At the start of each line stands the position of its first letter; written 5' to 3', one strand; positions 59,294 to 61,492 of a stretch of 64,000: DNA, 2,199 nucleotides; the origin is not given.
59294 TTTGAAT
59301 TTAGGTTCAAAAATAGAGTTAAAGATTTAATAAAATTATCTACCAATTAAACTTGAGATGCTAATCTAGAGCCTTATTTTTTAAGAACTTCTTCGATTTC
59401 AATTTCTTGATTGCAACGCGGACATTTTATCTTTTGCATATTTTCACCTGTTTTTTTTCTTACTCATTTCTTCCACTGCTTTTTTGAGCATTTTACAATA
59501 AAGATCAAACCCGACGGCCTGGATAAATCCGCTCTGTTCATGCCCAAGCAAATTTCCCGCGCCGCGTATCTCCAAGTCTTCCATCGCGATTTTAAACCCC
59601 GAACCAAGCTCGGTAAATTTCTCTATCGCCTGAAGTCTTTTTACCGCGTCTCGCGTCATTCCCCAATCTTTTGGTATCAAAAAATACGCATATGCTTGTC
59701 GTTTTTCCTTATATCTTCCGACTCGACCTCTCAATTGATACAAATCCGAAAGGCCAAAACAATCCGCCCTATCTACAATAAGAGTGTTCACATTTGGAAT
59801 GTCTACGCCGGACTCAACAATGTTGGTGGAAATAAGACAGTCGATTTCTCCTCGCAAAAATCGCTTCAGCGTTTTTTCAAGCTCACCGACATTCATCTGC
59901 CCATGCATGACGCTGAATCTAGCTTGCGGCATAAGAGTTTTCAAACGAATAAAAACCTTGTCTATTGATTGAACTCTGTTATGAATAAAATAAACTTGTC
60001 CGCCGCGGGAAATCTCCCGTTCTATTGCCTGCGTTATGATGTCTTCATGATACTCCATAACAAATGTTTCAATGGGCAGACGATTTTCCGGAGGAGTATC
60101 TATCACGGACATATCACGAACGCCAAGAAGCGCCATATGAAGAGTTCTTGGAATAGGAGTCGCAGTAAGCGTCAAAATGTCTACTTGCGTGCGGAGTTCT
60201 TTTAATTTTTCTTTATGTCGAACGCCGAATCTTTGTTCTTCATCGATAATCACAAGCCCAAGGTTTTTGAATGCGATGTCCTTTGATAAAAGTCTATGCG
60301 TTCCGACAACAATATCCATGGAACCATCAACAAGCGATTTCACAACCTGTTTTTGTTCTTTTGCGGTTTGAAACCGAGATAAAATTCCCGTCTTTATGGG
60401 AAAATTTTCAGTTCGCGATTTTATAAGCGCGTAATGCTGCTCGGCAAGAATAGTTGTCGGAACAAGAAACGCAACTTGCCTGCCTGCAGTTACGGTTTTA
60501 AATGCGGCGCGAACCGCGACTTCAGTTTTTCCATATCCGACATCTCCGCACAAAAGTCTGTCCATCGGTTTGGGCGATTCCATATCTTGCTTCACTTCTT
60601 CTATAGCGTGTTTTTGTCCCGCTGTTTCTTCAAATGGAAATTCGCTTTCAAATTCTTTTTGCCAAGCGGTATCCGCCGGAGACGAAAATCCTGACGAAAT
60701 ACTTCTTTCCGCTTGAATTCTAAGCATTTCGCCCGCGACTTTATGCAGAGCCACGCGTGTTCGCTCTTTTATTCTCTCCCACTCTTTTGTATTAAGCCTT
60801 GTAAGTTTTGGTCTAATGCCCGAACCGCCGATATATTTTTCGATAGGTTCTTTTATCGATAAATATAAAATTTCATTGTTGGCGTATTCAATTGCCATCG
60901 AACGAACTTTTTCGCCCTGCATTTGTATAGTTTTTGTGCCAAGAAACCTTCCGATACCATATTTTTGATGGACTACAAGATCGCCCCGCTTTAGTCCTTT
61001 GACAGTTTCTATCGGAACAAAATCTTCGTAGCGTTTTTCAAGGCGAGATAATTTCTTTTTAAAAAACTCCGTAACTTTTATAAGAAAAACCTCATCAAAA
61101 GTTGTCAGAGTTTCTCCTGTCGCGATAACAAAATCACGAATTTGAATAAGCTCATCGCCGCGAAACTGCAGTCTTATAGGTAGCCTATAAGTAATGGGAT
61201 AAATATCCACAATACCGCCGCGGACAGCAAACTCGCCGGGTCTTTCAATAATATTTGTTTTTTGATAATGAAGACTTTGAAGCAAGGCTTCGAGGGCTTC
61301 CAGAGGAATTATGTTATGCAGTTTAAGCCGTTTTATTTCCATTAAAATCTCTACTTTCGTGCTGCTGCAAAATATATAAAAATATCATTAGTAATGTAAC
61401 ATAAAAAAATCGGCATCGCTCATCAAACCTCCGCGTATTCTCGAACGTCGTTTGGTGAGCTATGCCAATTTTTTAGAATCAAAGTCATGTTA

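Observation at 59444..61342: Minimal Mfd lacking both the N-terminal UvrB-homology (UvrA-recruiting) module and the C-terminal autoinhibitory D7 domain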

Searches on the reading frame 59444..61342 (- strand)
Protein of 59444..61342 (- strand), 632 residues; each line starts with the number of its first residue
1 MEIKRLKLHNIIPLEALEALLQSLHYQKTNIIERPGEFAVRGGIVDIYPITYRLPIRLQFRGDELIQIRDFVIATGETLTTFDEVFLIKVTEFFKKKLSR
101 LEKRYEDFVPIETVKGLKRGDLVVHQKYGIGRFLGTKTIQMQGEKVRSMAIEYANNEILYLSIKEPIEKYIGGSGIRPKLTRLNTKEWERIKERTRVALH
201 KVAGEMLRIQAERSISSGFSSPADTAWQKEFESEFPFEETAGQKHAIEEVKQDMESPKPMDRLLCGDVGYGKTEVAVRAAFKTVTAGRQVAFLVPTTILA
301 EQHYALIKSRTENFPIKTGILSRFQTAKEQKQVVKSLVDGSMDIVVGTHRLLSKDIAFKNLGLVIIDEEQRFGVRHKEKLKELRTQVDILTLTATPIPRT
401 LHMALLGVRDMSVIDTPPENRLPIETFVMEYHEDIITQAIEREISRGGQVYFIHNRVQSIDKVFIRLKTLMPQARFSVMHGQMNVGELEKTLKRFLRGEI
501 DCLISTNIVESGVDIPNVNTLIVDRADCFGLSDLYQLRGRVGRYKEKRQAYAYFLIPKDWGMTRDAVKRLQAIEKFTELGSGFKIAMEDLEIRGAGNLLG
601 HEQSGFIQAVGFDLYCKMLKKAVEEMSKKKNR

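Call 3: search_protein_families(library=pfam, proteins=[window:59444-61342:-], max_evalue=0.1)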
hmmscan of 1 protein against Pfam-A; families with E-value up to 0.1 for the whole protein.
window:59444-61342:- (632 aa): 11 families
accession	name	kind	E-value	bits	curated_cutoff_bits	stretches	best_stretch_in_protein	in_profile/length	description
PF00270.35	DEAD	-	1.1e-25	90.8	26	1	241-402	2-165/167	DEAD/DEAH box helicase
PF00271.37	Helicase_C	-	6.4e-21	75.1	23.5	1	438-544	8-109/110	Helicase conserved C-terminal domain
PF17757.6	UvrB_inter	-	1.2e-16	61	22.9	1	6-93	3-91/91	UvrB interaction domain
PF02559.22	CarD_TRCF_RID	-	4.8e-11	43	23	1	117-164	1-48/57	CarD-like/TRCF RID domain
PF04851.21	ResIII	-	1.3e-10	41.8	22.5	1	241-396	6-162/164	Type III restriction enzyme, res subunit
PF22590.2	Cas3-like_C_2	-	1.7e-05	25.5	27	1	447-545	2-105/106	CRISPR-associated nuclease/helicase Cas3, C-terminal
PF14814.11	UB2H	-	3.3e-05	24.3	27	1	14-51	9-46/85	Bifunctional transglycosylase second domain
PF13401.12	AAA_22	-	0.00084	20.1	27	1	263-392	9-111/130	AAA domain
PF19833.4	RecG_dom3_C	-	0.0024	18.3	26.8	1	581-614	3-32/87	ATP-dependent DNA helicase RecG, domain 3, C-terminal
PF00176.29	SNF2-rel_dom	-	0.0033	17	24.9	1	262-402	20-169/290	SNF2-related domain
PF22679.2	T1R_D3-like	-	0.072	13.9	27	0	482-548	83-147/158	Type I restriction enzyme subunit R domain 3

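Call 4: search_protein_families(library=ncbifam, proteins=[window:59444-61342:-], max_evalue=0.01)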
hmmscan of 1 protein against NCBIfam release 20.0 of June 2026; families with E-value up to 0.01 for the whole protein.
window:59444-61342:- (632 aa): 36 families (the best 25 are shown)
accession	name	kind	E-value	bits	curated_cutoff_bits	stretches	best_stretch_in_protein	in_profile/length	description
TIGR00580.2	mfd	equivalog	3.8e-257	856.1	800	2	87-630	278-823/907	transcription-repair coupling factor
NF007966.0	PRK10689.1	equivalog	4.7e-185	617.4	1329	2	111-628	471-988/1148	transcription-repair coupling factor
NF008168.0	PRK10917.2-2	equivalog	1.4e-120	403.9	718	1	216-610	343-741/795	ATP-dependent DNA helicase RecG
NF008165.0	PRK10917.1-3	equivalog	1.7e-119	400.3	711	1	211-608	237-636/692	ATP-dependent DNA helicase RecG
TIGR00643.1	recG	equivalog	4.4e-114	382.4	659.4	1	203-608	201-609/629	ATP-dependent DNA helicase RecG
NF008170.0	PRK10917.2-4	equivalog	2.5e-101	340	975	1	208-606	370-770/826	ATP-dependent DNA helicase RecG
NF008164.0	PRK10917.1-2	equivalog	9.4e-99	331.6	785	1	203-606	243-645/704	ATP-dependent DNA helicase RecG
NF008163.0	PRK10917.1-1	equivalog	1e-94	318.2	796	1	200-609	232-645/692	ATP-dependent DNA helicase RecG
NF008166.0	PRK10917.1-4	equivalog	8.9e-89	298.4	864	1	221-606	259-655/705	ATP-dependent DNA helicase RecG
NF008167.0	PRK10917.2-1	equivalog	1.3e-83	281.4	995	2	216-460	262-525/744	ATP-dependent DNA helicase RecG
NF008169.0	PRK10917.2-3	equivalog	1.5e-55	188.9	555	1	228-606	219-582/610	ATP-dependent DNA helicase RecG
TIGR00595.1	priA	equivalog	9.5e-20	70.6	230.35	2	263-374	1-107/509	replication restart helicase PriA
NF004070.0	PRK05580.2-2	equivalog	1.5e-17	63.1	921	2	238-371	196-324/729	primosomal protein N'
NF004066.1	PRK05580.1-3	equivalog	1e-16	60.4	813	2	226-370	240-377/788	primosomal protein N'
NF004071.0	PRK05580.2-3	equivalog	1.3e-16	59.7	1105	1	241-376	204-334/735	primosomal protein N'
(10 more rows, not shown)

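Call 5: search_solved_structures(query=window:59444-61342:-, show_alignments=2)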
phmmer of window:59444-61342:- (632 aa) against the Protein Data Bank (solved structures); distinct sequences matched with E-value up to 0.001: 66 (the best 60 are shown).
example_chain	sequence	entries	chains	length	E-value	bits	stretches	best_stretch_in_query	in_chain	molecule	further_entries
6ac6_A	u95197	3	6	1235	1.4e-173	581.9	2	116-625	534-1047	Mycobacterium smegmatis Mfd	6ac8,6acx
6aca_A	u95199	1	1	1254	3e-173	580.8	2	68-625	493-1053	Mycobacterium tuberculosis Mfd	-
6x26_A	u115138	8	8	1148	1.7e-166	558.5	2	111-626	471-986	Transcription-repair-coupling factor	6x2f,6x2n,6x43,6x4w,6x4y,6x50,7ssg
2eyq_A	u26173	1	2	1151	1.7e-166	558.4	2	111-626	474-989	Transcription-repair coupling factor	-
9n07_A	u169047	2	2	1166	1.8e-166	558.4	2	111-626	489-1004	Transcription-repair-coupling factor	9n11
6xeo_A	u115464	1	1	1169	1.8e-166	558.4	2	111-626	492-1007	Transcription-repair-coupling factor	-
13jq_A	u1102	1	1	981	2.6e-149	501.7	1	116-627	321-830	Transcription-repair-coupling factor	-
6m6a_M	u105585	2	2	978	6.1e-149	500.5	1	116-627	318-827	Transcription-repair-coupling factor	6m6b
1gm5_A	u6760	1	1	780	1.5e-82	281.2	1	206-622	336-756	RECG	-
9wm0_A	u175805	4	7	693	2.5e-65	224.4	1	200-609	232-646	ATP-dependent DNA helicase RecG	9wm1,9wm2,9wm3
2d7d_A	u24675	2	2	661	3e-10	42.5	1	20-107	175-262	UvrABC system protein B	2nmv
3v4r_A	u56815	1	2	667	3.4e-10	42.3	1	20-107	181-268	UvrABC system protein B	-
6o8g_A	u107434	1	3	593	6.7e-10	41.3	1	15-96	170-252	UvrABC system protein B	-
1c4o_A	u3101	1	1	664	6.8e-10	41.3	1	13-96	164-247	DNA NUCLEOTIDE EXCISION REPAIR ENZYME UVRB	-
1d2m_A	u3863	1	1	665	6.8e-10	41.3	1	13-96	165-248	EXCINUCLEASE ABC SUBUNIT B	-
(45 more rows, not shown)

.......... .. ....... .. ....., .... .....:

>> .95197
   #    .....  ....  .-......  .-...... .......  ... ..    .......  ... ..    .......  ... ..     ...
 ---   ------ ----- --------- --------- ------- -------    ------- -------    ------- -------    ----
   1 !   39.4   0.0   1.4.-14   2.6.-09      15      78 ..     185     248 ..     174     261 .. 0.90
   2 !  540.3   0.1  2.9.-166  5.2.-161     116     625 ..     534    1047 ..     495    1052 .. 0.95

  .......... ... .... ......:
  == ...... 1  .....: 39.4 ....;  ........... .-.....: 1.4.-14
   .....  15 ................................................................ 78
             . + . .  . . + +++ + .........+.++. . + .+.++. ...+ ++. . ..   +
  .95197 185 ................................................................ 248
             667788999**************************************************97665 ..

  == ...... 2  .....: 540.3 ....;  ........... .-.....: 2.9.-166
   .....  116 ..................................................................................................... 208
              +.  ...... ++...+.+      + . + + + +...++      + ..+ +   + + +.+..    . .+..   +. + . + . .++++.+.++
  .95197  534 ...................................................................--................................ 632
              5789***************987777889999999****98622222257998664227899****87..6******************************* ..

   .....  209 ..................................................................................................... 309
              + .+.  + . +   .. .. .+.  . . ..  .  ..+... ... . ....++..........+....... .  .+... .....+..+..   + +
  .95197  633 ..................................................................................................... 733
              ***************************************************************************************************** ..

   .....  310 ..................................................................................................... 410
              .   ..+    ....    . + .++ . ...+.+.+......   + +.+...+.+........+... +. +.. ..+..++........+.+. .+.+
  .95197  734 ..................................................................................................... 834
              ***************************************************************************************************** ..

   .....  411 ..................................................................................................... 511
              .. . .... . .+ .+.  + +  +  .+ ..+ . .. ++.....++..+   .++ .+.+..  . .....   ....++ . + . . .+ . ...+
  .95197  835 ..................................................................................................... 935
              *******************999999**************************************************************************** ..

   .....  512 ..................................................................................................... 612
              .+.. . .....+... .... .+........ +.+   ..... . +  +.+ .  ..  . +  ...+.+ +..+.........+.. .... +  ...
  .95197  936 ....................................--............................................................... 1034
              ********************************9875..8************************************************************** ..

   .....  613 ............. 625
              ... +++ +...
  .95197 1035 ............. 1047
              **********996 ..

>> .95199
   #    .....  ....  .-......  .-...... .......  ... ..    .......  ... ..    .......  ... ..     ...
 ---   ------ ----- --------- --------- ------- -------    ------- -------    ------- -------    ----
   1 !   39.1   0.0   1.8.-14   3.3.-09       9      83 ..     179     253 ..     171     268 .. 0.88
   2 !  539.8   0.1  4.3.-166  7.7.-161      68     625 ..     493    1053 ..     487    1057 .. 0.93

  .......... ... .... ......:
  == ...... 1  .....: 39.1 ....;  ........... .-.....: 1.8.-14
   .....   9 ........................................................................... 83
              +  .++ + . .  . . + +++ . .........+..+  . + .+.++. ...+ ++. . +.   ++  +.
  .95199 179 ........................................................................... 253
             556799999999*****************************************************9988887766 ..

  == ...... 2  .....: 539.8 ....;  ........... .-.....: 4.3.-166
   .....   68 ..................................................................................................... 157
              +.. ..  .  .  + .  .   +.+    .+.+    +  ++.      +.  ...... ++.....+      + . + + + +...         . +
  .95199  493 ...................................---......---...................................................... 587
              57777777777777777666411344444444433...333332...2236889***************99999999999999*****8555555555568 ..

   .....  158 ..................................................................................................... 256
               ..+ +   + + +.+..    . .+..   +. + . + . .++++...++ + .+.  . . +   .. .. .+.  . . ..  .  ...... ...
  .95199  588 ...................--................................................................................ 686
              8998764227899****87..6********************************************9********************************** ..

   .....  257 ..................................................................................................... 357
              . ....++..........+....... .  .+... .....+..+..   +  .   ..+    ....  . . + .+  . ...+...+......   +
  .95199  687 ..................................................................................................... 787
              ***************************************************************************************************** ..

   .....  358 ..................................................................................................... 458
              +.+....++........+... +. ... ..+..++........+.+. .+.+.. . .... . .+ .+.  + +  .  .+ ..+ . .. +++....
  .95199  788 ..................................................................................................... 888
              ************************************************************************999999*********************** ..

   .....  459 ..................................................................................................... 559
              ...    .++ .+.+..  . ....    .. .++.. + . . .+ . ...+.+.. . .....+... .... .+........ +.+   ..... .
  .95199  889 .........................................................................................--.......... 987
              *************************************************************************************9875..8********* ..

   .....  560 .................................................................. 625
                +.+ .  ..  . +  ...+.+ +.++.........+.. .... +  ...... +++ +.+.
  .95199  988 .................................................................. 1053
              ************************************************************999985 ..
